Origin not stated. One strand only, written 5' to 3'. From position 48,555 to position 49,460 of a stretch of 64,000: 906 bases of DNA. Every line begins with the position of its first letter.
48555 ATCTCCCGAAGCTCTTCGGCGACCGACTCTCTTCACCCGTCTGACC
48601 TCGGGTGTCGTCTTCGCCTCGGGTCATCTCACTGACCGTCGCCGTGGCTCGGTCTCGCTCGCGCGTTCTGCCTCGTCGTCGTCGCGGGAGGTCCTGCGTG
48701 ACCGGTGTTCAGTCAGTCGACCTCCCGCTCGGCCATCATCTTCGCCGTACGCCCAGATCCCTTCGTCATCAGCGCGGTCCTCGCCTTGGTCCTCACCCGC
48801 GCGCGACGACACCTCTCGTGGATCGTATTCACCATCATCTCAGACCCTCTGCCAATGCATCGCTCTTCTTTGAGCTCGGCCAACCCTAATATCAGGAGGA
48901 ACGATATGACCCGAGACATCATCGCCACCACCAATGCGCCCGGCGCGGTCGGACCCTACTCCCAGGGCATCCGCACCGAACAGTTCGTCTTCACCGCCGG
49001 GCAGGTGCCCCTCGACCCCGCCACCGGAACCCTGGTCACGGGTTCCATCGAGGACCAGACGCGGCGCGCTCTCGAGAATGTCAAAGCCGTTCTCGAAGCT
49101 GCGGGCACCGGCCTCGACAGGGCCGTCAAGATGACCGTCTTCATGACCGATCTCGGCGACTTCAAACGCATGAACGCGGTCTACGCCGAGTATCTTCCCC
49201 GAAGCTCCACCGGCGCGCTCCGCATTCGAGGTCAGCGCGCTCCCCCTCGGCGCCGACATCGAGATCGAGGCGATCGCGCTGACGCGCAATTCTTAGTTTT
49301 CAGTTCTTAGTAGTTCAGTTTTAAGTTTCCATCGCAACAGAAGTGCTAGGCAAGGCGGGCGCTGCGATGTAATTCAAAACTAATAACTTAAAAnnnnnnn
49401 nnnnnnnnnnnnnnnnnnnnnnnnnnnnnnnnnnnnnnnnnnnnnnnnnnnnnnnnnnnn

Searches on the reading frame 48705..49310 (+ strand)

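Call 45: search_protein_families(library=pfam, proteins=[window:48705-49310:+], max_evalue=0.00001)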
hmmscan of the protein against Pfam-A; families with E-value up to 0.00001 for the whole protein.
window:48705-49310:+ (201 aa): 1 family
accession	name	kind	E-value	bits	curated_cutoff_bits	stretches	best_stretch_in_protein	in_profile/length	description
PF01042.26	Ribonuc_L-PSP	-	1.5e-29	102.9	27.3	1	75-167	1-93/121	Endoribonuclease L-PSP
